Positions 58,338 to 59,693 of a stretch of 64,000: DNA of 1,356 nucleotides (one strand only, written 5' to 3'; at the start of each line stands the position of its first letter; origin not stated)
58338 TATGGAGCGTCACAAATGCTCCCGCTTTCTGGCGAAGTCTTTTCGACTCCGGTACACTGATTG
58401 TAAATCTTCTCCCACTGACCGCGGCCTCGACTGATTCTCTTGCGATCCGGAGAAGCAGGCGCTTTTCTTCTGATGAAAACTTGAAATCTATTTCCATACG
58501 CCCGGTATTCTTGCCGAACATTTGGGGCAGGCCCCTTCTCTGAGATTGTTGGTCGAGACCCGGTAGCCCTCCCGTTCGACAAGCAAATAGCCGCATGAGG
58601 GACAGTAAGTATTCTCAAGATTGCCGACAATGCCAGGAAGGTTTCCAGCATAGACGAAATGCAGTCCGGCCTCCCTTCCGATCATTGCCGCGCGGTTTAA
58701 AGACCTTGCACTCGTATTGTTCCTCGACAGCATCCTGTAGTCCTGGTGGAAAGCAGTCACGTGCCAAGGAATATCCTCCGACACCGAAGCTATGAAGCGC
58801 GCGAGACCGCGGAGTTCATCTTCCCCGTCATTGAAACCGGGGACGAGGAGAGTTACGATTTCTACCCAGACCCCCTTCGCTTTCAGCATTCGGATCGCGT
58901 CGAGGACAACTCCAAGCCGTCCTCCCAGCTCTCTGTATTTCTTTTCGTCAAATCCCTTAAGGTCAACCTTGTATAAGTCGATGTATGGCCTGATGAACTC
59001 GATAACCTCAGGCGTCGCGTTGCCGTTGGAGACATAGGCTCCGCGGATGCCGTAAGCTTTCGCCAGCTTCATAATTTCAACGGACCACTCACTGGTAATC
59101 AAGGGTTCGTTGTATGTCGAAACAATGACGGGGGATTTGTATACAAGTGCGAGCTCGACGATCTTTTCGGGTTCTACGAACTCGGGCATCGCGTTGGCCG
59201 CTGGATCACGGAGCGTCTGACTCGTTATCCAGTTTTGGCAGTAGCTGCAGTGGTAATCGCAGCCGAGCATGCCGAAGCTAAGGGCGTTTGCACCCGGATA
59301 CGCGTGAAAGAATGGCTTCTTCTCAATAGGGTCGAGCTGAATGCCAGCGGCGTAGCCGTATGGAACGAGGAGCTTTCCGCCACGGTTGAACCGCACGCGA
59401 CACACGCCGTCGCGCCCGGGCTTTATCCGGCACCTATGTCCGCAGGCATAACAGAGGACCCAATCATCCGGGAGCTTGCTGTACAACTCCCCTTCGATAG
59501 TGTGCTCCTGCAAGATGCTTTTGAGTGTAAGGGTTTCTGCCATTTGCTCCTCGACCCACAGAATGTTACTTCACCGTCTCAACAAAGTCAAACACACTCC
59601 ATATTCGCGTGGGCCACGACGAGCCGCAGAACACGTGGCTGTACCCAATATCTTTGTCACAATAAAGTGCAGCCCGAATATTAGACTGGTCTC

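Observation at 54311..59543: AmmeMemoRadiSam trio extended into a six-gene overlapping operon with oxidoreductase, nucleotidyltransferase and crotonase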

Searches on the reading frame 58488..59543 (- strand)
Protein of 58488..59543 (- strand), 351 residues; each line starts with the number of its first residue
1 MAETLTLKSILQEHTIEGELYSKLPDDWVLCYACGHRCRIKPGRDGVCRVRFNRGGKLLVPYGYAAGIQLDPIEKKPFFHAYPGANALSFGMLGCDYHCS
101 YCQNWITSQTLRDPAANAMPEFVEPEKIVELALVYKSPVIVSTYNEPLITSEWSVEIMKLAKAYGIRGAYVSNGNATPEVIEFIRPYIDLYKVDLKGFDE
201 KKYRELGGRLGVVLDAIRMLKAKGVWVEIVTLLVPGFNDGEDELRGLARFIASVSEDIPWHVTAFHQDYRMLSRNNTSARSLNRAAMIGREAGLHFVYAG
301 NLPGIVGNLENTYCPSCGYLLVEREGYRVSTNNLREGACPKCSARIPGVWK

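Call 3: search_protein_families(library=ncbifam, proteins=[window:58488-59543:-])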
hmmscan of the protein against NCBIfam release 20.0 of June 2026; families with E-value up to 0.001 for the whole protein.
window:58488-59543:- (351 aa): 15 families
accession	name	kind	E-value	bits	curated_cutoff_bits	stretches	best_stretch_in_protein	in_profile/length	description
TIGR04337.1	AmmeMemoSam_rS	hypoth_equivalog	6.1e-83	278.6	220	1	21-350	4-333/349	AmmeMemoRadiSam system radical SAM enzyme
TIGR02493.1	PFLA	equivalog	1.3e-15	57.5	231.75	1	88-256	19-188/235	pyruvate formate-lyase-activating protein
TIGR04041.1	activase_YjjW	hypoth_equivalog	2.2e-14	53.6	250.2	1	146-267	118-240/276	YjjW family glycine radical enzyme activase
TIGR02494.1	PFLE_PFLC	subfamily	6e-14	52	174.35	1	146-276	133-269/293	glycyl-radical enzyme activating protein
NF033719.1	ind_deCO2_activ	equivalog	1.8e-13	50.5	425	1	140-254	134-248/302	indoleacetate decarboxylase activase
NF048010.1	SfplDhtActHpsHDes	equivalog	5.4e-13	48.4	430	1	145-270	140-272/298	(2S)-3-sulfopropanediol dehydratase activating enzyme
TIGR04395.1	cutC_activ_rSAM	equivalog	8.9e-13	48.2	360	1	145-253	138-247/309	choline TMA-lyase-activating enzyme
TIGR04003.1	rSAM_BssD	equivalog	1.1e-09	37.9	496.45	1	145-258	136-251/314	[benzylsuccinate synthase]-activating enzyme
NF043069.1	T4HPD_activ_SAM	equivalog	3.7e-09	36.4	425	1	145-275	132-267/299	trans-4-hydroxy-L-proline dehydratase activase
TIGR02495.1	NrdG2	equivalog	1.9e-08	33.9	131.15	1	82-253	13-182/193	anaerobic ribonucleoside-triphosphate reductase activating protein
NF008356.0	PRK11145.1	equivalog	1.4e-07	31.1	375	1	86-256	22-193/246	pyruvate formate lyase 1-activating protein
NF033717.2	HPDL_rSAM_activ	equivalog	5.3e-07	29.2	420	1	145-254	139-251/311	4-hydroxyphenylacetate decarboxylase activase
NF048008.1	SfplDhtActHpfHKleb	equivalog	1.1e-06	28.1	500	1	141-253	132-244/308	(2S)-3-sulfopropanediol dehydratase activating enzyme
NF007483.0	PRK10076.1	equivalog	7.4e-05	22.1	326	1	145-271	126-256/292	[formate-C-acetyltransferase]-activating enzyme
NF038283.1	viperin_w_prok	equivalog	0.00036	19.8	180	1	95-207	12-126/281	viperin family antiviral radical SAM protein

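Call 4: search_protein_families(library=pfam, proteins=[window:58488-59543:-])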
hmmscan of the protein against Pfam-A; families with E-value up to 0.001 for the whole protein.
window:58488-59543:- (351 aa): 1 family
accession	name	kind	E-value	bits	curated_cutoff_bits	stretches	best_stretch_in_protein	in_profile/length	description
PF04055.27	Radical_SAM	-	1.8e-19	71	29.5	1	94-244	6-162/166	Radical SAM superfamily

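Call 13: find_homologous_proteins(query=window:58488-59543:-)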
Query window:58488-59543:- (351 aa): 8000 proteins with E <= 0.001 among 8000 candidates; the best 120 are listed.
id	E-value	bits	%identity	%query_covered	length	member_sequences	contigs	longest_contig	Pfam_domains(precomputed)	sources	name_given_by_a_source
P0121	3.5e-242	821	100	100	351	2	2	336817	PF04055.28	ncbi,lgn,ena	-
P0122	4.1e-206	702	83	100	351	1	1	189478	PF04055.28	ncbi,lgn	-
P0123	8.1e-205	698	81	100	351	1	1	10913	PF04055.28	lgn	-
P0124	1.2e-203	694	81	100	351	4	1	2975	PF04055.28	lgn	-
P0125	7.3e-201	685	81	100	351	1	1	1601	PF04055.28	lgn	-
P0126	2.4e-200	683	81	100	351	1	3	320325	PF04055.28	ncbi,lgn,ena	-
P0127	3.3e-200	682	80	100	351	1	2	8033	PF04055.28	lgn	-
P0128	4.7e-200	682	79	100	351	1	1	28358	PF04055.28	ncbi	-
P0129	3.9e-199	679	80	100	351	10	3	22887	PF04055.28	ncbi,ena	-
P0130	7.8e-199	678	80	100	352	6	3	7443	PF04055.28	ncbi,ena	-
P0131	6.3e-198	675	78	100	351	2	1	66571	PF04055.28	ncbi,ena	-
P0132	7.6e-198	675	80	100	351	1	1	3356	PF04055.28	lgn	-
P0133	2.1e-197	673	77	100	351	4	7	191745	PF04055.28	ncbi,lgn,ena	-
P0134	1.7e-196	670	78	100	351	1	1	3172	PF04055.28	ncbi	-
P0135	4.9e-196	669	77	100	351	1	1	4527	PF04055.28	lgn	-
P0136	6.4e-196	668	79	100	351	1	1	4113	PF04055.28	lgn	-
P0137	1.5e-195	667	78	100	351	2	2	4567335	PF04055.28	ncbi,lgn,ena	ncbi:MAG TPA: AmmeMemoRadiSam system radical SAM enzyme [Candidatus Kryptonia bacterium]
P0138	2.3e-195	666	78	100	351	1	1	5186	PF04055.28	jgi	jgi:pyruvate formate lyase activating enzyme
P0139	2.4e-195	666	77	100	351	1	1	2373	PF04055.28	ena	-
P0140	5.1e-195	665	77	100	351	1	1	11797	PF04055.28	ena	-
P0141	8.1e-194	661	77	100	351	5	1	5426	PF04055.28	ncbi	-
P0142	1.1e-193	661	78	100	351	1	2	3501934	PF04055.28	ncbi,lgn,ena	-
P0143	2.8e-193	660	77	100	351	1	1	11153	PF04055.28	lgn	-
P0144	4.0e-193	659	77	100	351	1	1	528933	PF04055.28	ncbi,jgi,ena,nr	ncbi:MAG TPA: AmmeMemoRadiSam system radical SAM enzyme [Candidatus Acidoferrales bacterium]|nr:Amme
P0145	6.0e-193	659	77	100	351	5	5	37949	PF04055.28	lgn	-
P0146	1.5e-192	657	77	100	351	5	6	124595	PF04055.28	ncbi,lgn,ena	-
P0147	3.0e-192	656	76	100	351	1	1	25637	PF04055.28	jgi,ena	-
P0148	4.7e-192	656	77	100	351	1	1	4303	PF04055.28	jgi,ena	-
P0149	5.6e-192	655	76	100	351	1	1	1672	PF04055.28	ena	-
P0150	1.0e-191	655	76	100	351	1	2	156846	PF04055.28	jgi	jgi:pyruvate formate lyase activating enzyme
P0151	1.3e-191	654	77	100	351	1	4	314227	PF04055.28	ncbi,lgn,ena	-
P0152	1.3e-191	654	77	100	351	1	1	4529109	PF04055.28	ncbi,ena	-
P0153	2.7e-191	653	76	100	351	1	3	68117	PF04055.28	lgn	-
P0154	2.8e-191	653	76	100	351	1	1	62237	PF04055.28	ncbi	-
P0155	3.7e-191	653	76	100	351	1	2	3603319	PF04055.28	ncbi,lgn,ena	-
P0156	1.3e-190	651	75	100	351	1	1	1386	PF04055.28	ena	-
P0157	1.3e-190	651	77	100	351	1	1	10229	PF04055.28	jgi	jgi:pyruvate formate lyase activating enzyme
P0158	6.5e-190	649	77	100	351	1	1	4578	PF04055.28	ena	-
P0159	2.9e-189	646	75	100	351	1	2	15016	PF04055.28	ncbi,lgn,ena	ncbi:MAG: AmmeMemoRadiSam system radical SAM enzyme [Candidatus Kryptoniota bacterium]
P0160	2.4e-188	643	75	100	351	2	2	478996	PF04055.28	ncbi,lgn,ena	ncbi:MAG: AmmeMemoRadiSam system radical SAM enzyme [Candidatus Kryptoniota bacterium]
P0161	3.4e-188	643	73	100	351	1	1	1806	PF04055.28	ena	-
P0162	3.5e-188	643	75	99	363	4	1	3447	PF04055.28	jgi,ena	-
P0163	1.7e-187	641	73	100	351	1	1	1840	PF04055.28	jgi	-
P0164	7.8e-171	586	67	100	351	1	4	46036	PF04055.28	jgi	-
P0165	7.6e-169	579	68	99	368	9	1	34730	PF04055.28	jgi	jgi:pyruvate formate lyase activating enzyme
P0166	4.7e-168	577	69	100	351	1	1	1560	PF04055.28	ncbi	-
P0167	7.9e-168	576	65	100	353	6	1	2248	PF04055.28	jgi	jgi:pyruvate formate lyase activating enzyme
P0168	1.2e-167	575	66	100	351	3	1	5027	PF04055.28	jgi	jgi:pyruvate formate lyase activating enzyme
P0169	2.5e-167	574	67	100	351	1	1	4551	PF04055.28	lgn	-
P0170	2.7e-167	574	67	100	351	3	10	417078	PF04055.28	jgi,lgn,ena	jgi:Pyruvate-formate lyase-activating enzyme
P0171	3.5e-167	574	66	99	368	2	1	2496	PF04055.28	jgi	jgi:pyruvate formate lyase activating enzyme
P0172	3.6e-167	574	77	88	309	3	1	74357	PF04055.28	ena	-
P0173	6.9e-167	573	67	100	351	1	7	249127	PF04055.28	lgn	-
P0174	1.8e-166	571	66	100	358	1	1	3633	PF04055.28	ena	-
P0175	4.1e-166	570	66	99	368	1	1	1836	PF04055.28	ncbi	-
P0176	4.4e-166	570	66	99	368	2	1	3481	PF04055.28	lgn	-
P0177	5.6e-166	570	78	87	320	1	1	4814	PF04055.28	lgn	-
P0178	5.8e-166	570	66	99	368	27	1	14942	PF04055.28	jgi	jgi:pyruvate formate lyase activating enzyme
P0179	6.1e-166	570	67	100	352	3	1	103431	PF04055.28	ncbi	ncbi:MAG: AmmeMemoRadiSam system radical SAM enzyme [Candidatus Kryptoniota bacterium]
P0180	9.3e-166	569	67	100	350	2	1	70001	PF04055.28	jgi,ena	-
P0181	9.6e-166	569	64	100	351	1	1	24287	PF04055.28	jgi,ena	-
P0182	1.1e-165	569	66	100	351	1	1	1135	PF04055.28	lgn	-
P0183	2.4e-165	568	66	100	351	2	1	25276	PF04055.28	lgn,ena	-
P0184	2.4e-165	568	67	100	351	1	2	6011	PF04055.28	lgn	-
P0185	3.8e-165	567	65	100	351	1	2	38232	PF04055.28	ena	-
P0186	4.9e-165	567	68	99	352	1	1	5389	PF04055.28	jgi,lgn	jgi:pyruvate formate lyase activating enzyme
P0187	7.2e-165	566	65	100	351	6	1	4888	PF04055.28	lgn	-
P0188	9.2e-165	566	67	100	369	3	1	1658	PF04055.28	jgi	jgi:pyruvate formate lyase activating enzyme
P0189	1.1e-164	566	66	99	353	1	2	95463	PF04055.28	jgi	jgi:pyruvate formate lyase activating enzyme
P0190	2.2e-164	565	65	99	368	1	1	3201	PF04055.28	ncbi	-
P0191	2.4e-164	564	66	100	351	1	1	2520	PF04055.28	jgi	-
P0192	2.5e-164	564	67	99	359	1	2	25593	PF04055.28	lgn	-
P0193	3.0e-164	564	65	99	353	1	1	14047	PF04055.28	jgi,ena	-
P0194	4.2e-164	564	65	99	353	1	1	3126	PF04055.28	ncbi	-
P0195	4.4e-164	564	66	100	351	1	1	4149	PF04055.28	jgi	jgi:pyruvate formate lyase activating enzyme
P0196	5.8e-164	563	66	100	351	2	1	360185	PF04055.28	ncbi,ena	-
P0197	6.6e-164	563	67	100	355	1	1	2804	PF04055.28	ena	-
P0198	7.1e-164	563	65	100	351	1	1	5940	PF04055.28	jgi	jgi:pyruvate formate lyase activating enzyme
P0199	8.1e-164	563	68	100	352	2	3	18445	PF04055.28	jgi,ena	-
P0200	8.6e-164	563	64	100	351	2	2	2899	PF04055.28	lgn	-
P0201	9.3e-164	563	65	100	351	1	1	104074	PF04055.28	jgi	-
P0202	9.5e-164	562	68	100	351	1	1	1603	PF04055.28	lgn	-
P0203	1.0e-163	562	66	100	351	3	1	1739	PF04055.28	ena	-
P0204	1.1e-163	562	66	100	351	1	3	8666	PF04055.28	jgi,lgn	jgi:pyruvate formate lyase activating enzyme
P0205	1.6e-163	562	67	100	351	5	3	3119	PF04055.28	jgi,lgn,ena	-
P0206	1.6e-163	562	65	100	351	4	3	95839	PF04055.28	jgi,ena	-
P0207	1.8e-163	562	65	100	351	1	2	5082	PF04055.28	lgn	-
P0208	2.1e-163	561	65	100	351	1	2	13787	PF04055.28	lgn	-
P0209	2.5e-163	561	66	100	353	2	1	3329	PF04055.28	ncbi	-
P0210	2.8e-163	561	66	100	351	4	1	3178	PF04055.28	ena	-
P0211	3.1e-163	561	65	100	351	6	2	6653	PF04055.28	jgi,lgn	jgi:pyruvate formate lyase activating enzyme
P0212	3.1e-163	561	63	100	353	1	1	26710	PF04055.28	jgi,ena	-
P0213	3.3e-163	561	64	100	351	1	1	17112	PF04055.28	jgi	jgi:pyruvate formate lyase activating enzyme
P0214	4.0e-163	560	66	100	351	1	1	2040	PF04055.28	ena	-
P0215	4.7e-163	560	66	99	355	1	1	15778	PF04055.28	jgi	jgi:pyruvate formate lyase activating enzyme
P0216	6.2e-163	560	65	100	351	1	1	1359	PF04055.28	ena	-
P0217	9.0e-163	559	64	100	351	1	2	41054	PF04055.28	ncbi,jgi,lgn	jgi:pyruvate formate lyase activating enzyme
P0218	9.0e-163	559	67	100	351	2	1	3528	PF04055.28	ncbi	-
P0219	1.1e-162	559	66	100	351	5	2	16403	PF04055.28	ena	-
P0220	1.1e-162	559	66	99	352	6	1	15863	PF04055.28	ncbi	-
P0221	1.2e-162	559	66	100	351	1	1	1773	PF04055.28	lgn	-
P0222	1.3e-162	559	65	99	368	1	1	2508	PF04055.28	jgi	jgi:pyruvate formate lyase activating enzyme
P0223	1.5e-162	559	65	99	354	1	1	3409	PF04055.28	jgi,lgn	jgi:pyruvate formate lyase activating enzyme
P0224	1.6e-162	558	65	100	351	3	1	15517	PF04055.28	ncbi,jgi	jgi:pyruvate formate lyase activating enzyme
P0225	2.4e-162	558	66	98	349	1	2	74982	PF04055.28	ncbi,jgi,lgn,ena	-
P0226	3.7e-162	557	65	100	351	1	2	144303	PF04055.28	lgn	-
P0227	4.2e-162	557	65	100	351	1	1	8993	PF04055.28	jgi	jgi:pyruvate formate lyase activating enzyme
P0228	4.5e-162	557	64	100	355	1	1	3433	PF04055.28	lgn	-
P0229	5.2e-162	557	66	100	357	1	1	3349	PF04055.28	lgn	-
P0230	5.5e-162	557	66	99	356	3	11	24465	PF04055.28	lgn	-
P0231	7.9e-162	556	66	98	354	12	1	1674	PF04055.28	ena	-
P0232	9.0e-162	556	65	99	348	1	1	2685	PF04055.28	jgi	-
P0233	9.5e-162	556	64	99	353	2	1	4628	PF04055.28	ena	-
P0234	1.0e-161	556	66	100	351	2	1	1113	PF04055.28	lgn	-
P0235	1.5e-161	555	64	99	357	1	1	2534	PF04055.28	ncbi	-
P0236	1.9e-161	555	65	100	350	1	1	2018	PF04055.28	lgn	-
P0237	2.0e-161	555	65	100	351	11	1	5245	PF04055.28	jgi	-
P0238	2.1e-161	555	65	99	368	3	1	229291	PF04055.28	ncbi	ncbi:MAG: AmmeMemoRadiSam system radical SAM enzyme [Bacteroidota bacterium]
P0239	2.9e-161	554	65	99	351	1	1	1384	PF04055.28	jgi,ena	-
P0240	3.0e-161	554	65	100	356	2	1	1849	PF04055.28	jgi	jgi:pyruvate formate lyase activating enzyme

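Call 15: find_related_loci(query=A1, collection=genome_contigs, flank=10000)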
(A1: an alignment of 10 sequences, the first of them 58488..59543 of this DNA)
Query A1 (351 aa) in genome_contigs; peptide patterns used: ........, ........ (x = any residue, [..] = any of these).
600 stretches matched a pattern (row limit reached: there are more); 600 encode a relative of the query (tblastn E <= 1e-3); the best 80 are kept; 80 distinct loci.
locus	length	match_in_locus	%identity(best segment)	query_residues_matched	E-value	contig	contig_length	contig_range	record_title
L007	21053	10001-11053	79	1-351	0e+0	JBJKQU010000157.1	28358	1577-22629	MAG: Candidatus Kryptoniota bacterium isolate Bin_42 S1Ck127_878504_flag_0_multi_9.9936_len_28358, whole genome shotgun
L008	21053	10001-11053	76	1-351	0e+0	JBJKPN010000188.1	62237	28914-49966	MAG: Candidatus Kryptoniota bacterium isolate Bin_123 S1Ck127_812071_flag_0_multi_18.7792_len_62237, whole genome shotgu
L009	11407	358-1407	75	1-350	0e+0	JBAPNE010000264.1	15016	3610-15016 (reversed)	MAG: Candidatus Kryptoniota bacterium isolate MFD01124_ilm_asm_bin8 k127_236914, whole genome shotgun sequence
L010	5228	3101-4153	65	1-351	1e-165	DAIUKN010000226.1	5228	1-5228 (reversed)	MAG TPA_asm: Bacteroidota bacterium isolate CTOTU26107 NODE_14175_length_5228_cov_3.869708, whole genome shotgun sequenc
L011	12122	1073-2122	64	1-350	2e-161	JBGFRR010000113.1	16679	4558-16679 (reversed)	MAG: Bacteroidota bacterium isolate BA1A45.2019.Bin.9 NODE_3835_length_16679_cov_27.081471, whole genome shotgun sequenc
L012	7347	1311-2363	65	1-351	5e-161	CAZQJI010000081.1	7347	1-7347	MAG TPA_asm: uncultured Bacteroidota bacterium isolate binchicken_co71_50 genome assembly, contig: NODE_4569_length_7347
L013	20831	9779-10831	64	1-351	5e-161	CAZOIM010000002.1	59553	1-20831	MAG TPA_asm: uncultured Ignavibacteriaceae bacterium isolate binchicken_co241_296 genome assembly, contig: NODE_473_leng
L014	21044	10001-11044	64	4-351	1e-158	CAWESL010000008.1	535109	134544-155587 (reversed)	MAG: Ignavibacteriota bacterium isolate MFD01872.bin.1.311 genome assembly, contig: contig_125037, whole genome shotgun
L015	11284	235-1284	63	2-351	2e-158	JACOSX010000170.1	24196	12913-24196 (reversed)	MAG: Ignavibacteria bacterium isolate NC_groundwater_29_Pr7_B-0.1um_49_11 FFV18_Bp1_scaffold_841187, whole genome shotgu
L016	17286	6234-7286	63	1-351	2e-158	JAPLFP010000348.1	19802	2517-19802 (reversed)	MAG: Ignavibacteriales bacterium isolate LacPavin_0920_SED5_MAG_52_10 LacPavin_0920_SED5_scaffold_2781286, whole genome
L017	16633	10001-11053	63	1-351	7e-157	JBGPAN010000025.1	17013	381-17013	MAG: Bacteroidota bacterium isolate OBJ_0618_130150_128 k141_6899151_length_17013_cov_9.9971, whole genome shotgun seque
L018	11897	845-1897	61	1-351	3e-156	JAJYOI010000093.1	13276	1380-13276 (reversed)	MAG: Bacteroidetes bacterium isolate DBS2-5.bin30 NODE_5466_length_13276_cov_3.602175, whole genome shotgun sequence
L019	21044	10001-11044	64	3-350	7e-156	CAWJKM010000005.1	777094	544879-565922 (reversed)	MAG: Ignavibacteriota bacterium isolate MFD05942.bin.1.94 genome assembly, contig: contig_23995, whole genome shotgun se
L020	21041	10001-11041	62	5-351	3e-154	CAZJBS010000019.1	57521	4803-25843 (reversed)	MAG TPA_asm: uncultured Bacteroidota bacterium isolate binchicken_co16_299 genome assembly, contig: NODE_904_length_5752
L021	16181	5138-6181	62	3-350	6e-154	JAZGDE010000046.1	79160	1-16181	MAG: Bacteroidota bacterium isolate SCS3bin.36 SCS3bin.36_46, whole genome shotgun sequence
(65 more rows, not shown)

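Call 33: find_related_loci(query=A2, collection=metagenome_contigs, flank=8000)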
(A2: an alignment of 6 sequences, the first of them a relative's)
Query A2 (284 aa) in metagenome_contigs; peptide patterns used: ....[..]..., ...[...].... (x = any residue, [..] = any of these).
600 stretches matched a pattern (row limit reached: there are more); 554 encode a relative of the query (tblastn E <= 1e-3); the best 80 are kept; 80 distinct loci.
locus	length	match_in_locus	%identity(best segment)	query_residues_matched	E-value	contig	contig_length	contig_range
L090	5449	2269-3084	51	3-280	6e-87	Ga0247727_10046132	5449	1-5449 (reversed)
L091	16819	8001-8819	50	3-282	2e-83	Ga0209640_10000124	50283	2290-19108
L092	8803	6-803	49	8-279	1e-82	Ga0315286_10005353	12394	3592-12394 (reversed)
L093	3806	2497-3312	49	5-282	8e-81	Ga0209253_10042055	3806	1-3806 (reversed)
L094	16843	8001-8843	50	2-283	2e-80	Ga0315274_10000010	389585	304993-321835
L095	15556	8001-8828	49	1-281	2e-80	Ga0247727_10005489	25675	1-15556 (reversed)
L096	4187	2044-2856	50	1-279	4e-80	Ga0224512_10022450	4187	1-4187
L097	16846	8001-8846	44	2-284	2e-79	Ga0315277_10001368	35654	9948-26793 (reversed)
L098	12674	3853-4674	49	1-280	4e-79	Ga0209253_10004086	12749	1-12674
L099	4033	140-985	47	2-283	3e-79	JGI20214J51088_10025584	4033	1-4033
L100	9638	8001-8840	48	2-282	3e-78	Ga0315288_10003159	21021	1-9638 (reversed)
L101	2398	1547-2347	47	8-282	4e-80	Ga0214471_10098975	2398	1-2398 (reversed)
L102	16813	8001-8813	48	7-284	1e-77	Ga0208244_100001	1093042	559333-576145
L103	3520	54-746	55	47-281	5e-78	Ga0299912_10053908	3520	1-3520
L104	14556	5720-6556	46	5-283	3e-76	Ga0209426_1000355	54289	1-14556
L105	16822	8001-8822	46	1-280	3e-76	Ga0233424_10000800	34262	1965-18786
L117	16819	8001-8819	47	6-284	1e-74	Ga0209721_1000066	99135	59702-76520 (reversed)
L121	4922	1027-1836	46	6-282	7e-75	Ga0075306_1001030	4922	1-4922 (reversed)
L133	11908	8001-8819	42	4-283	4e-73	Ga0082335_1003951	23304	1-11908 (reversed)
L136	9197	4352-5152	45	9-282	1e-72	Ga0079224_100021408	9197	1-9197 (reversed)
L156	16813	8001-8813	45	7-282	7e-71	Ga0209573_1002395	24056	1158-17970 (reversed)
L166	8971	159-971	44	6-283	1e-69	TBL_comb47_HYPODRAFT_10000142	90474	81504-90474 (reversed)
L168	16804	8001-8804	41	8-282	1e-69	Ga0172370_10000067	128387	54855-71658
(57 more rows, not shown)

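Call 38: list_cluster_members(proteins=[L091:8004-8825:+, L102:7995-8816:+, L117:7992-8828:+, L121:1024-1845:+, L136:4340-5161:+, L156:7995-8819:+, L166:156-974:+, L168:7992-8807:+, L133:8004-8822:+, L105:8001-8861:+])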
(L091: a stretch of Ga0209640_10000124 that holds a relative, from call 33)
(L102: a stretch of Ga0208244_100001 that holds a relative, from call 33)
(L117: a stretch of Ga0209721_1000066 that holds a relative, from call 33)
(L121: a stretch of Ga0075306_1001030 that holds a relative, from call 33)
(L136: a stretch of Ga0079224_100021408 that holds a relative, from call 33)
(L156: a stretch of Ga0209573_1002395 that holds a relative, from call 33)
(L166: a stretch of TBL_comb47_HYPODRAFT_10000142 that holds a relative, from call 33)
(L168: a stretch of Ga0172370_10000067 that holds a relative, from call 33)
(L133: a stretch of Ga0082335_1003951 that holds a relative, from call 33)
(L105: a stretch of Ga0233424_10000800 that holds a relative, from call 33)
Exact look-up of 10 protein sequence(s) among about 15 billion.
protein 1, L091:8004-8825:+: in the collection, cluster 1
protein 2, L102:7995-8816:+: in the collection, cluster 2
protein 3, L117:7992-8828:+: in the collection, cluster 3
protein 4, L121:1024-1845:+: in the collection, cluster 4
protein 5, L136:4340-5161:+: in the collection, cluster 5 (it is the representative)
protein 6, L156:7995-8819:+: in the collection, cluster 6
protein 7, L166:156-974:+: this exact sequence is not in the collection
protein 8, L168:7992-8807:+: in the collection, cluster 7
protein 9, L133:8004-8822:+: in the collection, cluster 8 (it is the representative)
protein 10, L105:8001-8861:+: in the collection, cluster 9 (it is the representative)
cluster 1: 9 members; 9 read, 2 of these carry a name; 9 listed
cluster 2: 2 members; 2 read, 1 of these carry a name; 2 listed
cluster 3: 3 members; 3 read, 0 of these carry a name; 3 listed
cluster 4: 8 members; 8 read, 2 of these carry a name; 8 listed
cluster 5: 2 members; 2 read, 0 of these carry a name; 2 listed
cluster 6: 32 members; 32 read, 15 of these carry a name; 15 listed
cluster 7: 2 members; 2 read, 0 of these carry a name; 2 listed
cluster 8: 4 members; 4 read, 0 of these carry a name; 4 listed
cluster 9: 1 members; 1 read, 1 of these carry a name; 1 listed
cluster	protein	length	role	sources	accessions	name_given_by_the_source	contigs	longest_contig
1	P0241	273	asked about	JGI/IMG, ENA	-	-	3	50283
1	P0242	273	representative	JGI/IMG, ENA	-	-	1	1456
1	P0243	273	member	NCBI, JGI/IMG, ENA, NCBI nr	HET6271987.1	MAG TPA: AmmeMemoRadiSam system protein B [Bacteroidota bacterium] | AmmeMemoRadiSam system protein B [Bacteroidota bacterium]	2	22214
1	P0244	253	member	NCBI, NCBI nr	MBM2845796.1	MAG: putative dioxygenase [Bacteroidetes bacterium] | putative dioxygenase [Bacteroidota bacterium]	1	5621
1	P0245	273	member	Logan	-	-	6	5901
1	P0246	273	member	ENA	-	-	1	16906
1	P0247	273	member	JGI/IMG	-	-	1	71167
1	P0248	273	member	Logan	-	-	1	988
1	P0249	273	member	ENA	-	-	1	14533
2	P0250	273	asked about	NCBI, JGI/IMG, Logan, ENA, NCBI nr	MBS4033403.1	MAG: AmmeMemoRadiSam system protein B [Ignavibacterium sp.] | AmmeMemoRadiSam system protein B [Ignavibacterium sp.]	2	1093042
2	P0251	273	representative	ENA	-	-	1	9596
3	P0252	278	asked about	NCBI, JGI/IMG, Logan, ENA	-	-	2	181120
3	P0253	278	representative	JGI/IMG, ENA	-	-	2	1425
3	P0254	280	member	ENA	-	-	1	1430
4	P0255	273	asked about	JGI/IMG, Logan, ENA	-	-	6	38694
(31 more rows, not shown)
